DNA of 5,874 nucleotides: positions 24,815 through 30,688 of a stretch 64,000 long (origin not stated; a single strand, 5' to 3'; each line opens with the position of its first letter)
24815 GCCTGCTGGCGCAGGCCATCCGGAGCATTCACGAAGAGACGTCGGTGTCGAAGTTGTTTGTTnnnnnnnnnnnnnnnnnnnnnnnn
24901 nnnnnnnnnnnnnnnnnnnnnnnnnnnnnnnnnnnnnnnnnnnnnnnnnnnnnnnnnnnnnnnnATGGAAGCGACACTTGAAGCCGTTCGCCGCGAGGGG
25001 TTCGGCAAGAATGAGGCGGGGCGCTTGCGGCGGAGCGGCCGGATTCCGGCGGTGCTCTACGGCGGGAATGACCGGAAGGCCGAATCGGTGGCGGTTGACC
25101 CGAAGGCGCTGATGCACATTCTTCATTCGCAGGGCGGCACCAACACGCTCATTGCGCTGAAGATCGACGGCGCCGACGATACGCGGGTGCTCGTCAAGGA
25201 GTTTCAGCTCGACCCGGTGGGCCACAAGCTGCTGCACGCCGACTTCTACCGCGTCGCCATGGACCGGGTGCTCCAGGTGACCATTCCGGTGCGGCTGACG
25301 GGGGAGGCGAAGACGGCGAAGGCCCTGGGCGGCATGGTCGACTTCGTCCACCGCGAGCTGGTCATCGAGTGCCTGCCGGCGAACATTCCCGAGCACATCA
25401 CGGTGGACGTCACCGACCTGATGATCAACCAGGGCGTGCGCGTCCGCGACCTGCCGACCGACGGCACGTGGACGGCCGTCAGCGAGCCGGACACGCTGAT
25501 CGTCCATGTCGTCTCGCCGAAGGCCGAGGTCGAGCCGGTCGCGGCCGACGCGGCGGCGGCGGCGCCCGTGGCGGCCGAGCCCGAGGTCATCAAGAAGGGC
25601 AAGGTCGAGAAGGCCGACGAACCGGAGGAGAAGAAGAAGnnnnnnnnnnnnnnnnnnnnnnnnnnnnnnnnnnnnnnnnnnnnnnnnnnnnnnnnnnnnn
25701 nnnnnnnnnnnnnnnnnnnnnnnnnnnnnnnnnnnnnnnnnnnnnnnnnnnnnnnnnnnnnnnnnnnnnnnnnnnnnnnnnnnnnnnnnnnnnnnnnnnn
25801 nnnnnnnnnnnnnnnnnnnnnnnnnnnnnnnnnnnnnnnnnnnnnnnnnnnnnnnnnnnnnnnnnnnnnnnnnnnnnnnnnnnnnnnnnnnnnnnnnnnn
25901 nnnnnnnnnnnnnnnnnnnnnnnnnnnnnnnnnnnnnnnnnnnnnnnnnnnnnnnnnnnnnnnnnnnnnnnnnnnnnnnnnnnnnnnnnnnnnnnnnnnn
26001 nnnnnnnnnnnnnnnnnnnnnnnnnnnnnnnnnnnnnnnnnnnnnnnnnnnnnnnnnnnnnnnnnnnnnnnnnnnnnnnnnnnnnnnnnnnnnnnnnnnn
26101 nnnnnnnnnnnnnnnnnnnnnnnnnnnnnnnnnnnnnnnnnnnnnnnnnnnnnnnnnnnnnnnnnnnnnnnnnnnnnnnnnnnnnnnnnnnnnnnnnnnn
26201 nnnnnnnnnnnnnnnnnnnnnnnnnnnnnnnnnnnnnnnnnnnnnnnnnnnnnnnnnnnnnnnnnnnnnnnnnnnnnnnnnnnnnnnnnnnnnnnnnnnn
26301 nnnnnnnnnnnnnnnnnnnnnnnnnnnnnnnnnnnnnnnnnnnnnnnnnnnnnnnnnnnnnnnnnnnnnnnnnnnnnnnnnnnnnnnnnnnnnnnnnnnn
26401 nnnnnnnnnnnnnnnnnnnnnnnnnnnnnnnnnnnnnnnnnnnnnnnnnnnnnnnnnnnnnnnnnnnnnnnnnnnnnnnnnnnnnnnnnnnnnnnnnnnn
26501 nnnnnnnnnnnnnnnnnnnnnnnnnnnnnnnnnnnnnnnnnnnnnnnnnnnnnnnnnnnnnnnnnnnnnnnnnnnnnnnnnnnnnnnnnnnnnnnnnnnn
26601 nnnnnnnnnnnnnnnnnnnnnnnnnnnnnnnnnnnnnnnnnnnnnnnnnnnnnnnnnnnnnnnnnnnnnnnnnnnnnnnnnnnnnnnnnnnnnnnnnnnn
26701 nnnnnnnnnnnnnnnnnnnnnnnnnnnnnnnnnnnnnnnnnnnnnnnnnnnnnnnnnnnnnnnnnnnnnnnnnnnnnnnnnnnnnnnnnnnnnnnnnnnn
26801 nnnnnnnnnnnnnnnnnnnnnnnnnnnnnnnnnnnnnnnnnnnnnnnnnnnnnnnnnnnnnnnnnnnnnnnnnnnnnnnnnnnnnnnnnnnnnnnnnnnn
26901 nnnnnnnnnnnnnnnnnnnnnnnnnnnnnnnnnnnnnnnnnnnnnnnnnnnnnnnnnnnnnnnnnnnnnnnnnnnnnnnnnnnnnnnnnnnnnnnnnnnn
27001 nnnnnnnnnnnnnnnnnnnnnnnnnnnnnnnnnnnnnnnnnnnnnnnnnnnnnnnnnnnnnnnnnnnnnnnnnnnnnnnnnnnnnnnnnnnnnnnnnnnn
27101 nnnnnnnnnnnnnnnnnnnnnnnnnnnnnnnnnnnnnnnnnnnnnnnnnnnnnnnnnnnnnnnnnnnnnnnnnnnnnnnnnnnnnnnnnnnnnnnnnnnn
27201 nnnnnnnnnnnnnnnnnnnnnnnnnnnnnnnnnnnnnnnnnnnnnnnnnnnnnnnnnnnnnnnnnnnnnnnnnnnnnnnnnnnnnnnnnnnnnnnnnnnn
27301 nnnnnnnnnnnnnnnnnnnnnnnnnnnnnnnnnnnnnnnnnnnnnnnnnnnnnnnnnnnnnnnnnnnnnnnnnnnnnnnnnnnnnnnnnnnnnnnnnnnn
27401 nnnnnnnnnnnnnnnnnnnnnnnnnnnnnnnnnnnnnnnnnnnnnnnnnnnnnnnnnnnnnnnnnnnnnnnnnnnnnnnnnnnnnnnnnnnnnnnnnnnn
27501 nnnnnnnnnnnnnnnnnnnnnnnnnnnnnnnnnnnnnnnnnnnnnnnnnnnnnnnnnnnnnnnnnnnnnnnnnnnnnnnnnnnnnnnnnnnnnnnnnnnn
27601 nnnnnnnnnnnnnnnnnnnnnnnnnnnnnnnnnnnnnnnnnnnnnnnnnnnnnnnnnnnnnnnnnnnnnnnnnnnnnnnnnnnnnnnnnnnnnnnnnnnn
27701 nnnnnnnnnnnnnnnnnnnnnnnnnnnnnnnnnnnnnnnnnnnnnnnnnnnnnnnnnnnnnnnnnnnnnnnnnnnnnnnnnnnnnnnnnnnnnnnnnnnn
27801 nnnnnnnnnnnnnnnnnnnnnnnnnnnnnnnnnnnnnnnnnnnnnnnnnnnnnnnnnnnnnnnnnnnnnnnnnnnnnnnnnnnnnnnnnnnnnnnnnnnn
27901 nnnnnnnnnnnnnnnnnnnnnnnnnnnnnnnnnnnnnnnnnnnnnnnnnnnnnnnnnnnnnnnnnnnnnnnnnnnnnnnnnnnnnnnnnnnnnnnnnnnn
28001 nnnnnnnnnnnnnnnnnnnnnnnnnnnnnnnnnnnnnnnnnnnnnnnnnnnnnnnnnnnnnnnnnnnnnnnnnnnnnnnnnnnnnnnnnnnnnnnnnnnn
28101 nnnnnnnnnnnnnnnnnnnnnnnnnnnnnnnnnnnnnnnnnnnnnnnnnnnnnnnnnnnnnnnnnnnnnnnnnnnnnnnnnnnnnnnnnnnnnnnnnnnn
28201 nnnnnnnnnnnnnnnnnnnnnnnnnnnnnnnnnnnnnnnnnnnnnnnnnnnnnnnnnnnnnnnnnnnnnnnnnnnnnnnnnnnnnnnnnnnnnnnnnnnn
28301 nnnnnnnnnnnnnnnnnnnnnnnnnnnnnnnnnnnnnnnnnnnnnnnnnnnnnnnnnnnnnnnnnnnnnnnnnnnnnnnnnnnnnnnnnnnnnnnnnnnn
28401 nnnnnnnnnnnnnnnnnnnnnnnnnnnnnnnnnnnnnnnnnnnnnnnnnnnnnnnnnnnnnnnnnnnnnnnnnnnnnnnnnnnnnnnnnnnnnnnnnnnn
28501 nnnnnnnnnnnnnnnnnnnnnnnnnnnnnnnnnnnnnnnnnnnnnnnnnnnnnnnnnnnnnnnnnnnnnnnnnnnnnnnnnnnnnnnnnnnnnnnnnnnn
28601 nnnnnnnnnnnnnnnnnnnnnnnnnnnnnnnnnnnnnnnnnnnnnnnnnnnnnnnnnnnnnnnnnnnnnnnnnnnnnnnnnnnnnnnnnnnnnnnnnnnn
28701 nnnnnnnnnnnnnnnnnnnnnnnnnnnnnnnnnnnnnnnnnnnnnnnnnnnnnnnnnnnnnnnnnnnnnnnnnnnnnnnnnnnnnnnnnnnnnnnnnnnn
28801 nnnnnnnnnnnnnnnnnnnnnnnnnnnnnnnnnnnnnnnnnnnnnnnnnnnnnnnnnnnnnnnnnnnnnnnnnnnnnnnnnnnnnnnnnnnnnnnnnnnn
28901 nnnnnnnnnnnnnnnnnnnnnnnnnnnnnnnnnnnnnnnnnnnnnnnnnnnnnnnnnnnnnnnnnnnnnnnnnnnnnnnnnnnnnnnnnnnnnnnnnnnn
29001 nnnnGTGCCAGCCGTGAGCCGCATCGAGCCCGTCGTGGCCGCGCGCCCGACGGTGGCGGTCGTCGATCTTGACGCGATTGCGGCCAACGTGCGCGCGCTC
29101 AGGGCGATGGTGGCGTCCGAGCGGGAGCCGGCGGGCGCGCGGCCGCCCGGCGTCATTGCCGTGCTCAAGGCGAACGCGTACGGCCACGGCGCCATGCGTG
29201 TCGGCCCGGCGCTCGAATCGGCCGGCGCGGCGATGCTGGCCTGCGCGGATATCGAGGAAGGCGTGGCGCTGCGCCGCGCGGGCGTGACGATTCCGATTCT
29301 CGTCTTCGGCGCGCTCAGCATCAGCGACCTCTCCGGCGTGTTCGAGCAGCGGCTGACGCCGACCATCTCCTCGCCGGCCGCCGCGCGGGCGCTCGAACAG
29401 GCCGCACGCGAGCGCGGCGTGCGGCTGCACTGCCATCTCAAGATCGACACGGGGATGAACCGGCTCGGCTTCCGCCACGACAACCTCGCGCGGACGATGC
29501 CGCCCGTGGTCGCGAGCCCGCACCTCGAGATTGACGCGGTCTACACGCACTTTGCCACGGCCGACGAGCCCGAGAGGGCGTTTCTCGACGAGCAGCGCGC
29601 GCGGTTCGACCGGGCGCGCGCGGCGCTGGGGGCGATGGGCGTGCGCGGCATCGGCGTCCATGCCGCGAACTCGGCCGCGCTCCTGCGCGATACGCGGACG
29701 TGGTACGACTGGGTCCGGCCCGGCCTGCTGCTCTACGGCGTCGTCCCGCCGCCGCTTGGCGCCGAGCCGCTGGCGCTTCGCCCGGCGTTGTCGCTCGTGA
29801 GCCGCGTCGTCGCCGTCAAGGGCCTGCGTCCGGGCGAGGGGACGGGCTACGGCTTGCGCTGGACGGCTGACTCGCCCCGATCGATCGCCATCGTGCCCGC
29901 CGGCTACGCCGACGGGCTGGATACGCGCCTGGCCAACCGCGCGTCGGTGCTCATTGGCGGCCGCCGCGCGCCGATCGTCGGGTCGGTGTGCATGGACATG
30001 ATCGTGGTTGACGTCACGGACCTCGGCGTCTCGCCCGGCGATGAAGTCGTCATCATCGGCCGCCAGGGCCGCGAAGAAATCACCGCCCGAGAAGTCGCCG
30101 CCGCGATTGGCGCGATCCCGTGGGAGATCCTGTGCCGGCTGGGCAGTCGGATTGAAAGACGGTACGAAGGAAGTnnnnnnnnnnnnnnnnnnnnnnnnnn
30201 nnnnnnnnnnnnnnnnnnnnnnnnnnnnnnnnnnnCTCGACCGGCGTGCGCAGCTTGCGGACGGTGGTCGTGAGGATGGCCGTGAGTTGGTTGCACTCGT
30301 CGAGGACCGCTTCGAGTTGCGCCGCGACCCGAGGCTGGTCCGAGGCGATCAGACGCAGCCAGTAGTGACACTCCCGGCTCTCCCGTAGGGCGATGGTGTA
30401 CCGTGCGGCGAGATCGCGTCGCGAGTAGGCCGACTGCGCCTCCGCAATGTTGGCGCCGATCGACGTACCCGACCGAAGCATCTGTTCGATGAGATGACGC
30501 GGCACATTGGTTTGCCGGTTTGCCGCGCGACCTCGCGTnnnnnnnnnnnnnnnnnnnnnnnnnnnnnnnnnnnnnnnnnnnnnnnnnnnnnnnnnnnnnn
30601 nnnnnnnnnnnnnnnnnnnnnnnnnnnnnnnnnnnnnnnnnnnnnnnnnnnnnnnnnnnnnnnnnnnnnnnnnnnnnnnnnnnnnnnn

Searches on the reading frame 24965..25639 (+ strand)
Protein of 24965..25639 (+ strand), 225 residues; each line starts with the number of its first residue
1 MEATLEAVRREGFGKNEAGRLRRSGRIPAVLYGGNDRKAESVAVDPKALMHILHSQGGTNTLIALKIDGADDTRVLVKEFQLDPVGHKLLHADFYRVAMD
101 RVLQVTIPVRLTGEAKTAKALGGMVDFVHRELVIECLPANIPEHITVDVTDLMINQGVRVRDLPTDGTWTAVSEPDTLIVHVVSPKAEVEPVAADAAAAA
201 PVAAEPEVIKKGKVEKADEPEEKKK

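Call 13: search_protein_families(library=ncbifam, proteins=[window:24965-25639:+], max_evalue=0.00001)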
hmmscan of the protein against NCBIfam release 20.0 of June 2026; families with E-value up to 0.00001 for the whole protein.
window:24965-25639:+ (225 aa): 17 families
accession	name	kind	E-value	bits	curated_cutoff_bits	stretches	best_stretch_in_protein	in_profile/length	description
NF004137.0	PRK05618.3-3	equivalog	1.8e-54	184.9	270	1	3-209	4-208/241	50S ribosomal protein L25/general stress protein Ctc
NF004133.0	PRK05618.2-4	equivalog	1.4e-51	175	197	1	1-205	1-201/210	50S ribosomal protein L25/general stress protein Ctc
NF004139.0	PRK05618.4-2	equivalog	3.1e-50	170.4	195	1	3-198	3-200/202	50S ribosomal protein L25/general stress protein Ctc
NF004136.0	PRK05618.3-2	equivalog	1.4e-48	165.1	212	1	4-201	5-199/202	50S ribosomal protein L25/general stress protein Ctc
NF004128.0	PRK05618.1-2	equivalog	6.9e-44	150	174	1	3-202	5-204/210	50S ribosomal protein L25/general stress protein Ctc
TIGR00731.1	bL25_bact_ctc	equivalog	1e-40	139.3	73.1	1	5-183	1-175/176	50S ribosomal protein L25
NF004130.0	PRK05618.1-5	equivalog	6.7e-38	130.3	199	1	2-202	3-206/212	50S ribosomal protein L25/general stress protein Ctc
NF004131.0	PRK05618.2-1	equivalog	1.5e-36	125.8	189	1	2-201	5-197/207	50S ribosomal protein L25/general stress protein Ctc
NF004134.0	PRK05618.2-5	equivalog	1.9e-35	122.3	316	1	5-217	4-213/217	50S ribosomal protein L25/general stress protein Ctc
NF004141.0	PRK05618.4-4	equivalog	3.6e-34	118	309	1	4-197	5-194/201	50S ribosomal protein L25/general stress protein Ctc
NF004135.0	PRK05618.3-1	equivalog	1.8e-33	115.7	222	1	3-188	5-190/190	50S ribosomal protein L25/general stress protein Ctc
NF004132.0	PRK05618.2-2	equivalog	2.5e-33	115.4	225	1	4-192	5-187/193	50S ribosomal protein L25/general stress protein Ctc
NF004129.0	PRK05618.1-4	equivalog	3.2e-33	114.9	164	1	5-184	2-176/178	50S ribosomal protein L25/general stress protein Ctc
NF004140.0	PRK05618.4-3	equivalog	1.3e-27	96.5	270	1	5-191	6-188/197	50S ribosomal protein L25/general stress protein Ctc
NF004138.0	PRK05618.4-1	equivalog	1.2e-17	64.3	360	1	18-193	22-198/203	50S ribosomal protein L25/general stress protein Ctc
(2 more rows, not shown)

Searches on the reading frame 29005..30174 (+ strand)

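Call 13: search_protein_families(library=ncbifam, proteins=[window:29005-30174:+], max_evalue=0.00001)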
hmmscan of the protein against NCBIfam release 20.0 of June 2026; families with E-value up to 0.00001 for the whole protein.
window:29005-30174:+ (390 aa): 9 families
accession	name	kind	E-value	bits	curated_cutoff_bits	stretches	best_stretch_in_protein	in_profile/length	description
TIGR00492.1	alr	equivalog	8.5e-100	334.2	168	1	15-387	2-367/369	alanine racemase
NF033131.1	vanT-G-Cterm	exception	1.5e-89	300.5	460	1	20-386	7-367/368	serine racemase VanT catalytic subunit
NF008897.0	PRK11930.1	equivalog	2.4e-85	287.2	804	1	15-387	459-819/822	bifunctional UDP-N-acetylmuramoyl-tripeptide:D-alanyl-D-alanine ligase/alanine racemase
NF002970.2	PRK03646.1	exception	4.3e-60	203.6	600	1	13-384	2-352/356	catabolic alanine racemase DadX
NF033132.1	vanT-CELN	equivalog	2.7e-53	181.4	900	1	49-385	365-695/697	membrane-bound serine racemase VanT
NF000792.0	PRK00053.2-3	equivalog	7.4e-43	147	384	1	20-388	8-359/360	alanine racemase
NF033133.1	vanT-L-cat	exception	7.5e-43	147.1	750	1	50-383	34-361/366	serine racemase VanT-L catalytic subunit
NF000791.0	PRK00053.2-2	equivalog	7.6e-39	133.8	218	1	50-386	28-338/340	alanine racemase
NF009879.0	PRK13340.1-4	subfamily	4.3e-37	127.9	434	1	21-380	47-397/406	alanine racemase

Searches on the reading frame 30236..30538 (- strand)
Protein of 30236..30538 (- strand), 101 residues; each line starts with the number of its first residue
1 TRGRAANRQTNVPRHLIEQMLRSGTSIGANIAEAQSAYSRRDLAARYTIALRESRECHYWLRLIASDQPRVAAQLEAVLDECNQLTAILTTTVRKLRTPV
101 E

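Call 27: search_protein_families(library=pfam, proteins=[window:30236-30538:-], max_evalue=0.01)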
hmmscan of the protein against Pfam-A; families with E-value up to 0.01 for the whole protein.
seq(101 aa): 1 family
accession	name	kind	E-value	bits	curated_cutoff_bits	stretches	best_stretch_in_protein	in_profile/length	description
PF05635.17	23S_rRNA_IVP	-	2.4e-15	57.1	33.8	1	15-90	30-105/106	23S rRNA-intervening sequence protein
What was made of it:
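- On 23S rRNA IVS-type element: The alr|radA copy has one, Pfam E 2.4e-15 (call 27).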
